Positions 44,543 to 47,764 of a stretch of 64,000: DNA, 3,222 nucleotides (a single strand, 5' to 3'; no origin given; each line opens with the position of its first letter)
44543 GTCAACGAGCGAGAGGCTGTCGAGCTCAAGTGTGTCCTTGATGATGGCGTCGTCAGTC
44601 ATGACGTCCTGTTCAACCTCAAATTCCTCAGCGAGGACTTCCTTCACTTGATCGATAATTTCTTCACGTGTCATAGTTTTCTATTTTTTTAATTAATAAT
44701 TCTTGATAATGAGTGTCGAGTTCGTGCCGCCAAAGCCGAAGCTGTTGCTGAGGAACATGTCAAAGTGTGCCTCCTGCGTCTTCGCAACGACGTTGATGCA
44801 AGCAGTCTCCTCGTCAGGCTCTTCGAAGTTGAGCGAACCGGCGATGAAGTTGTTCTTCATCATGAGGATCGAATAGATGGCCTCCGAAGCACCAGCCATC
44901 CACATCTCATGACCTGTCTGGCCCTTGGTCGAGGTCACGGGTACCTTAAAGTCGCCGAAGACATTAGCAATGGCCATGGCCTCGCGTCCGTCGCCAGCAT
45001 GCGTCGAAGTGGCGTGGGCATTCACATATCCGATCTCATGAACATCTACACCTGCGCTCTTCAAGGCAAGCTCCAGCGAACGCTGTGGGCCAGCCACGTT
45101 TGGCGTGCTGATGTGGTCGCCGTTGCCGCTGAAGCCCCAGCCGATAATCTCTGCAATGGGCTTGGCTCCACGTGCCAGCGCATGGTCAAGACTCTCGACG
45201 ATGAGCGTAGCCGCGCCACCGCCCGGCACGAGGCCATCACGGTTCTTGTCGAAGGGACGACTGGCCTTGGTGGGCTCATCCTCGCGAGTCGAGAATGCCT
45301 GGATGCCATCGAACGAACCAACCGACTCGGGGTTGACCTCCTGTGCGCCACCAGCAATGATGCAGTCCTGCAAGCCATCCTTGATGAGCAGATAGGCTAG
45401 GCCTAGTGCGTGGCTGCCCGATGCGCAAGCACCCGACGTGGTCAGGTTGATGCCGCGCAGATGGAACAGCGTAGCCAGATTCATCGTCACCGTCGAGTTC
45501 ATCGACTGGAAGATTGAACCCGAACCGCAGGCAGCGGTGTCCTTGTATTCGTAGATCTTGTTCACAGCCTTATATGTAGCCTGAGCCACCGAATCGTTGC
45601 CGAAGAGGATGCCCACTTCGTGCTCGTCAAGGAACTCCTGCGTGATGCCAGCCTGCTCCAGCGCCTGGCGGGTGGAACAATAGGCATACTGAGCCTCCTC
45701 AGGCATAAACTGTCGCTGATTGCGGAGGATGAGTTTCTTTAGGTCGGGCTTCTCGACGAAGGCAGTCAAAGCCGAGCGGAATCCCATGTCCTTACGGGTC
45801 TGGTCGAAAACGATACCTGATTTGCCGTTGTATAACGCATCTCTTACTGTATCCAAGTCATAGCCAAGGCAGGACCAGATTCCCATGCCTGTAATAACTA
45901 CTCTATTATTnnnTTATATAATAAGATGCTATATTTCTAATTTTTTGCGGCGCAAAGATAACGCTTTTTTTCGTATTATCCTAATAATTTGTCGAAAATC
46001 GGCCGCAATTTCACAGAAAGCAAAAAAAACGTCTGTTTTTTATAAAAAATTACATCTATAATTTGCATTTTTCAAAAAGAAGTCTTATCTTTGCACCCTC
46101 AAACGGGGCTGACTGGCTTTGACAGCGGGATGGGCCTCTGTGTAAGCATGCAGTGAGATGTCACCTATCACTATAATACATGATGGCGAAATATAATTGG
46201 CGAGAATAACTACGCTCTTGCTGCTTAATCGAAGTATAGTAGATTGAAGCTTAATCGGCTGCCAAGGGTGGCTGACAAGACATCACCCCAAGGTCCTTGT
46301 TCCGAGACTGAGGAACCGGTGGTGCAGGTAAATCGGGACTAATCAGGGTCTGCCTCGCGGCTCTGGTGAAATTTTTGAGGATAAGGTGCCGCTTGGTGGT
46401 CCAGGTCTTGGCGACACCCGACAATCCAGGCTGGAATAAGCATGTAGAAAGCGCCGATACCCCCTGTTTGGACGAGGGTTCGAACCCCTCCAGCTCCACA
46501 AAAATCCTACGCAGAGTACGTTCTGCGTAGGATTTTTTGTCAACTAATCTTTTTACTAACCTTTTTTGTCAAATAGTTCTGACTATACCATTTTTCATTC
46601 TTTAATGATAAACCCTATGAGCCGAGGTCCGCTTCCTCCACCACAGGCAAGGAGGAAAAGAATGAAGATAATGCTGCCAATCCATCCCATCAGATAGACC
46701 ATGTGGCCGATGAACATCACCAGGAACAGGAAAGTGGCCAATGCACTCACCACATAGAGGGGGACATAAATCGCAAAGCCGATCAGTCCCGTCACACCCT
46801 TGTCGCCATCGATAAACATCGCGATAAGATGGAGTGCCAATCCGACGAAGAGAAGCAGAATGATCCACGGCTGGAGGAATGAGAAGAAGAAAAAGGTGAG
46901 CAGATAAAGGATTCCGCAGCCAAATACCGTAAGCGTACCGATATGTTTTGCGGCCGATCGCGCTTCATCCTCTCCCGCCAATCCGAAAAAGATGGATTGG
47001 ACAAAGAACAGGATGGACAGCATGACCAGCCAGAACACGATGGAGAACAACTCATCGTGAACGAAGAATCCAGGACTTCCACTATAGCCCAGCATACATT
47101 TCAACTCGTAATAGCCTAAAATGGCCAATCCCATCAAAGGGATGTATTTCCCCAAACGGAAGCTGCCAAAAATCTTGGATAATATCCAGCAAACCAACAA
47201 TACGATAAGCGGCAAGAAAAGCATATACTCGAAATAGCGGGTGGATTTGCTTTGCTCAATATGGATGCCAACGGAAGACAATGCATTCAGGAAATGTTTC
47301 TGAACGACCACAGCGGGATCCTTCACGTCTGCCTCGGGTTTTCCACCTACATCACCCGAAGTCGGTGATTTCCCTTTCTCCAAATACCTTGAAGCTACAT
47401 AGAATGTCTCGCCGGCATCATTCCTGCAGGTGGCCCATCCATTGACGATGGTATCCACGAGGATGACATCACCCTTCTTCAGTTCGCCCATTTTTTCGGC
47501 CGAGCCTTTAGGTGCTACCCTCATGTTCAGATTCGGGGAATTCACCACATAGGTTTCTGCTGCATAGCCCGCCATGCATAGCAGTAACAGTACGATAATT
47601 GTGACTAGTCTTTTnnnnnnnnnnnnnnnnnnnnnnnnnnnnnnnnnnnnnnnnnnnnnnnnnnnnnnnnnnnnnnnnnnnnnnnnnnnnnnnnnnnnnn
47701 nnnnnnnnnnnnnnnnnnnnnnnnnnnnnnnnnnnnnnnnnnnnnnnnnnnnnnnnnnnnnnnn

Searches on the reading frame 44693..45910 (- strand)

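Call 64: search_protein_families(library=pfam, proteins=[window:44693-45910:-], max_evalue=0.01)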
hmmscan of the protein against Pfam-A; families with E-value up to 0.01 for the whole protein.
window:44693-45910:- (405 aa): 2 families
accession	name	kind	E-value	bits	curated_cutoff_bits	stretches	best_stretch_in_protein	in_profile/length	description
PF00109.32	ketoacyl-synt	-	1.4e-34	120.3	20.8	1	2-244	2-252/252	Beta-ketoacyl synthase, N-terminal domain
PF02801.28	Ketoacyl-synt_C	-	1.3e-26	93.3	20.8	1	253-363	2-119/119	Beta-ketoacyl synthase, C-terminal domain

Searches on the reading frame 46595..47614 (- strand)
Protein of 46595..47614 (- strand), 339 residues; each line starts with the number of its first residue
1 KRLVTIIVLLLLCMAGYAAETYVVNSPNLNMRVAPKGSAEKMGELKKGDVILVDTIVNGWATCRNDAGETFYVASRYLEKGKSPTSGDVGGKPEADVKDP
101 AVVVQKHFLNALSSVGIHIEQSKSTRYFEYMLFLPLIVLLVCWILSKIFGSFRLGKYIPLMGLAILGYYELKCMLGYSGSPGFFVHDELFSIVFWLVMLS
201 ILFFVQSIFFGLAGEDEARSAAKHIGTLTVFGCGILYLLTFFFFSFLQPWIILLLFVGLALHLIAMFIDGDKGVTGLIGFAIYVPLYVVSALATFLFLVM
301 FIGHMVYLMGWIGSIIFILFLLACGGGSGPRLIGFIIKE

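Call 64: search_protein_families(library=pfam, proteins=[window:46595-47614:-], max_evalue=0.01)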
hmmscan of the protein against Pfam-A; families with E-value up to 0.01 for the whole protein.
window:46595-47614:- (339 aa): 1 family
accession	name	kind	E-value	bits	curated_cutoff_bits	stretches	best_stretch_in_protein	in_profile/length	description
PF08239.17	SH3_3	-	3e-05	24.6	27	1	28-79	2-54/54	Bacterial SH3 domain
